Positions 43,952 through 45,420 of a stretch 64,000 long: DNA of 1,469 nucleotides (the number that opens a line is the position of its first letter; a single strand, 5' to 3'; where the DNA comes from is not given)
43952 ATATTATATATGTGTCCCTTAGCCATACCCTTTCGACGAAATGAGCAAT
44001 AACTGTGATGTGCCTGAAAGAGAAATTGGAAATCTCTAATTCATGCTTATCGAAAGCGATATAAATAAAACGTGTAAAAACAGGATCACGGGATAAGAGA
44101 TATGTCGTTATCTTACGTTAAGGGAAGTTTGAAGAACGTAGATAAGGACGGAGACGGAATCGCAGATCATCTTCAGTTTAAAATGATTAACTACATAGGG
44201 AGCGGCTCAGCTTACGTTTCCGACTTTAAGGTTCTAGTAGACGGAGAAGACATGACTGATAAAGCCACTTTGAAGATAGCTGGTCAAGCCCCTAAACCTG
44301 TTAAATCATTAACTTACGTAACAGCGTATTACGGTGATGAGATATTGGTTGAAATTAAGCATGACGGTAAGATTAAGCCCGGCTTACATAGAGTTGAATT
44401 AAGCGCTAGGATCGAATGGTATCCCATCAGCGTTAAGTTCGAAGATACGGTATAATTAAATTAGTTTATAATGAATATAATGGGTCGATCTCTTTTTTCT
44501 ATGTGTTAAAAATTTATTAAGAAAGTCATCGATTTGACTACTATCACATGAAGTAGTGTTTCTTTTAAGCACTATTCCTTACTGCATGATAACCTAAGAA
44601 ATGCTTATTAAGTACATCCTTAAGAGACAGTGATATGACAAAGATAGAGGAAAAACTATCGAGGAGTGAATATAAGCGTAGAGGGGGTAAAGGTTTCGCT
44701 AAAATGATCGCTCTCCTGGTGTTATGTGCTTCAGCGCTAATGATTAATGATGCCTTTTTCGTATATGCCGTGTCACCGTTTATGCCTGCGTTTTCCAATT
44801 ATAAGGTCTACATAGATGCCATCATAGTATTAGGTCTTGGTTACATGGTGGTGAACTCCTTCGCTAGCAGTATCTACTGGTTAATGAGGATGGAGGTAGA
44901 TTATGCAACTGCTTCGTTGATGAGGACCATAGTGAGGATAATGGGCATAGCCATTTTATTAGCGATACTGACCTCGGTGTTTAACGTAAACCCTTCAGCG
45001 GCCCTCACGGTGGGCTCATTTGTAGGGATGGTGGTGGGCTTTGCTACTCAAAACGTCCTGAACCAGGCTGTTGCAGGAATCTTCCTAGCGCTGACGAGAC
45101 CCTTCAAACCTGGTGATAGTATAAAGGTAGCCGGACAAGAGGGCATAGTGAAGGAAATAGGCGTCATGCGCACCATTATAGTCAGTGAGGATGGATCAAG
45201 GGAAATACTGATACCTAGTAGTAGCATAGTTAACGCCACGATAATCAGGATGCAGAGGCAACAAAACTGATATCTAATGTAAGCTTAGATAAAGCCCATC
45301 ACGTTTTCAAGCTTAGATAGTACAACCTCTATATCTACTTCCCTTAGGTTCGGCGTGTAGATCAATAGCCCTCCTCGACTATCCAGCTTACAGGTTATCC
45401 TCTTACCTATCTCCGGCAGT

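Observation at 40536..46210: AT-rich accessory segment downstream of tRNA-Ser carrying a Cys-type sulfatase and an arylsulfotransferase-like gene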

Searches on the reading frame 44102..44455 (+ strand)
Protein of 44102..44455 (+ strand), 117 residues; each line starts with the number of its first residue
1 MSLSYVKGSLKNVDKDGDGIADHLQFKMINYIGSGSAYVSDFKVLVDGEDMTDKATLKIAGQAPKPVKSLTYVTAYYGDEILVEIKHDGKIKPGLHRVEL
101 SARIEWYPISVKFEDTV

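Call 8: search_protein_families(library=pfam, proteins=[window:44102-44455:+], max_evalue=0.01)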
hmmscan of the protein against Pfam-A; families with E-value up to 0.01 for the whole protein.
window:44102-44455:+ (117 aa): 1 family
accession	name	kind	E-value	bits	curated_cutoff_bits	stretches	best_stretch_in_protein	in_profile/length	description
PF19906.4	CGDB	-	2.5e-09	37.4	27.6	1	7-104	8-108/112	C-glycoside deglycosidase beta subunit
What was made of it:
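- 44102..44455 (+): 117-aa protein of the CGDB family (small beta subunit of C-glycoside deglycosidase), without an adjacent alpha subunit. It has the lowest GC of the segment's genes. PF19906 2.5e-09, 37.4 bits against a cutoff of 27.6 (call 8).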

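Call 46: search_solved_structures(query=window:44102-44455:+, max_evalue=1, show_alignments=1)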
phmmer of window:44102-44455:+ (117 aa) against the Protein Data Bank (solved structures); distinct sequences matched with E-value up to 1: 2.
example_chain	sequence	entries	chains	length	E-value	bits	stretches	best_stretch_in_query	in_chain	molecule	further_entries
1c7v_A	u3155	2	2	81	0.41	14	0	10-30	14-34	CALCIUM VECTOR PROTEIN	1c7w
5xop_A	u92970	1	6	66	0.76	13.2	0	10-27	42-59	Calcium-binding protein 1 (EhCBP1), putative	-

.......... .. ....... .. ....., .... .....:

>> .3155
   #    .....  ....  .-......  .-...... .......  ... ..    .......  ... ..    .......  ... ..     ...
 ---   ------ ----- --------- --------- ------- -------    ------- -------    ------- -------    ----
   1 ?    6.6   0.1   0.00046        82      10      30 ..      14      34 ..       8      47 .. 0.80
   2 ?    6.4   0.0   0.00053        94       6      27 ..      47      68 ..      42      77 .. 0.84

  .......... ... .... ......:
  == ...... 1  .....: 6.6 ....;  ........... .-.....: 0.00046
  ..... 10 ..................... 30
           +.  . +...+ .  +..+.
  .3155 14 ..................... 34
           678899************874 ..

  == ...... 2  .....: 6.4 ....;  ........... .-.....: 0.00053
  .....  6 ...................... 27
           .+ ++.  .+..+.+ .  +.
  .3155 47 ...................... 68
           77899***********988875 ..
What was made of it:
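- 44102..44455 (+): No PDB sequence match (call 46).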

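Call 53: search_protein_families(library=padloc, proteins=[window:44102-44455:+], max_evalue=0.01)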
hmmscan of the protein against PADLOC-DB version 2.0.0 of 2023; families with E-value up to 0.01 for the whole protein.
window:44102-44455:+ (117 aa): 0 families

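Call 54: search_protein_families(library=ncbifam, proteins=[window:44102-44455:+], max_evalue=0.001)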
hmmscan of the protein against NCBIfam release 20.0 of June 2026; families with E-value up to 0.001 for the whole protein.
window:44102-44455:+ (117 aa): 0 families

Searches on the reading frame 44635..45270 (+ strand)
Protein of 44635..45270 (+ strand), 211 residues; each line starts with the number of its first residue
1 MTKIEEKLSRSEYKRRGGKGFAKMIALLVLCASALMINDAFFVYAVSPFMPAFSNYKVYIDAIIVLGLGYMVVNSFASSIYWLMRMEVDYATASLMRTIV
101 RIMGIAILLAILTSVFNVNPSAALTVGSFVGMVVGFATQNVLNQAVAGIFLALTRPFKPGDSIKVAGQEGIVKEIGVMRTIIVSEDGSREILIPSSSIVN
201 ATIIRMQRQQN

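Call 8: search_protein_families(library=pfam, proteins=[window:44635-45270:+], max_evalue=0.01)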
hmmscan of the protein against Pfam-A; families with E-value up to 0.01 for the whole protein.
window:44635-45270:+ (211 aa): 1 family
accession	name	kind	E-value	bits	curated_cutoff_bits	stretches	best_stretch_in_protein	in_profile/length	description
PF00924.24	MS_channel_2nd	-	4.1e-12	46.5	20.2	1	141-204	2-64/68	Mechanosensitive ion channel, beta-domain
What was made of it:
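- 44635..45270 (+): Small MscS-type mechanosensitive channel, 211 aa. PF00924 4e-12 (call 8).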

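Call 36: find_encoding_contigs(protein=window:44635-45270:+, flank=10000, max_places=8)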
Protein window:44635-45270:+ (211 aa): 10 contigs read that carry it; 8 places shown.
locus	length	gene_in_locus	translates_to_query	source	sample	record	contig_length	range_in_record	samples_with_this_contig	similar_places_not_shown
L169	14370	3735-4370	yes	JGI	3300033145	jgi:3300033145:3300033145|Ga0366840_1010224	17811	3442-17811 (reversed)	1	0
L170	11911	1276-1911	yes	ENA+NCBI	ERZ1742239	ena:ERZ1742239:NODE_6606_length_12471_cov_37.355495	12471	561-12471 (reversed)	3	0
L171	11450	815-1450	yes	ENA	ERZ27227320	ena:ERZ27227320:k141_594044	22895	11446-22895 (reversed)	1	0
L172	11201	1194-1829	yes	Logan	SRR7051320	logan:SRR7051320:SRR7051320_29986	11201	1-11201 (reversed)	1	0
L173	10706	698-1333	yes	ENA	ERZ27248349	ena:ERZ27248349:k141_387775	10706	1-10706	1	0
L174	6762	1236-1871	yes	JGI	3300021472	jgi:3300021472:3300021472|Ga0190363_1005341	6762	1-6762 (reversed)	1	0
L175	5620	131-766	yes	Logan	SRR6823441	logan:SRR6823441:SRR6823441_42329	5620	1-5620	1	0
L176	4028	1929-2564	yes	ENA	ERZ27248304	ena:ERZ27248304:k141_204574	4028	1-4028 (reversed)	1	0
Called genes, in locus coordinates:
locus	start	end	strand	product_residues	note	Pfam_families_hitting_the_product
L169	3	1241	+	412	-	?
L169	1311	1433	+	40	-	-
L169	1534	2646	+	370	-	PF05935:Arylsulfotrans, PF14269:Arylsulfotran_2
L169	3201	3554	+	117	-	PF19906:CGDB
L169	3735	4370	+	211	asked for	PF00924:MS_channel_2nd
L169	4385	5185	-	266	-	-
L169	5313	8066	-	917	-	PF01935:DUF87, PF05872:HerA_C (weak), PF12846:AAA_10 (faint)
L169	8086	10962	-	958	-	PF11974:bMG3 (faint), PF13620:CarboxypepD_reg (weak), PF13715:CarbopepD_reg_2 (faint), PF17210:SdrD_B (faint), PF13620:CarboxypepD_reg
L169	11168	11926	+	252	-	PF00156:Pribosyltran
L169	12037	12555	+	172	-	PF00583:Acetyltransf_1, PF13673:Acetyltransf_10 (weak), PF13508:Acetyltransf_7, PF08445:FR47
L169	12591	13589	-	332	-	PF01513:NAD_kinase, PF20143:NAD_kinase_C, PF01047:MarR (weak), PF12802:MarR_2, PF13412:HTH_24 (weak)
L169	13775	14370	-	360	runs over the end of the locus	PF02926:THUMP, PF14419:SPOUT_MTase_2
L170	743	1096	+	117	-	PF19906:CGDB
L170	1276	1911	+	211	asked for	PF00924:MS_channel_2nd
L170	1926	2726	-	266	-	-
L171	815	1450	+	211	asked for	PF00924:MS_channel_2nd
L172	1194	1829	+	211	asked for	PF00924:MS_channel_2nd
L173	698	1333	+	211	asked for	PF00924:MS_channel_2nd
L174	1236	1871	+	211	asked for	PF00924:MS_channel_2nd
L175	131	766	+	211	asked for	PF00924:MS_channel_2nd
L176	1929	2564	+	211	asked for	PF00924:MS_channel_2nd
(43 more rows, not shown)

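Call 53: search_protein_families(library=padloc, proteins=[window:44635-45270:+], max_evalue=0.01)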
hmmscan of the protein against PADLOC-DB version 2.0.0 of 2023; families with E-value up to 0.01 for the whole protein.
window:44635-45270:+ (211 aa): 0 families

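Call 54: search_protein_families(library=ncbifam, proteins=[window:44635-45270:+], max_evalue=0.001)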
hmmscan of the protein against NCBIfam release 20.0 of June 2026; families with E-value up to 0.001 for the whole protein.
window:44635-45270:+ (211 aa): 5 families
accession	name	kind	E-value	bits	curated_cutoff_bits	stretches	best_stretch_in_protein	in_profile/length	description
NF007662.0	PRK10334.1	subfamily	1e-12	47.9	321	1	57-209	28-181/286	small-conductance mechanosensitive channel MscS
NF047602.1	MscsSHelicob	equivalog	1.8e-12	47.3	400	1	51-208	4-160/260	small-conductance mechanosensitive channel MscS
NF047601.1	MscSThanab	equivalog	2.2e-09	37.2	500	1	48-199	17-170/280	small-conductance mechanosensitive channel MscS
NF008438.0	PRK11281.1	equivalog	7.3e-05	20.7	991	1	90-204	876-985/1113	mechanosensitive channel MscK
NF008542.0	PRK11465.1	equivalog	0.00024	19.5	596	1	94-199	511-615/741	mechanosensitive channel protein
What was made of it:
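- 44635..45270 (+): NCBIfam MscS models match below their cutoffs (call 54).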

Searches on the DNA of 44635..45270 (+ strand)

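Call 60: search_rna_families(source=L176, start=200, end=1300, threshold=evalue, max_evalue=1)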
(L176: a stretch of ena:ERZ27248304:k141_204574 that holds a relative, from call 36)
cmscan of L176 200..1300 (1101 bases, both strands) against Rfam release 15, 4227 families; matches with E-value up to 1: 2.
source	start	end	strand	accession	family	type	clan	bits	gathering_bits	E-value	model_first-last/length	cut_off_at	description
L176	862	900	+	RF03210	mir-7359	Gene; miRNA;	-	20.9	90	0.55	1-56/56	no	mir-7359 microRNA precursor family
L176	594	709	-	RF02115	FAM13A-AS1_2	Gene; lncRNA;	-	17.4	38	0.63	1-110/110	no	FAM13A antisense RNA 1 conserved region 2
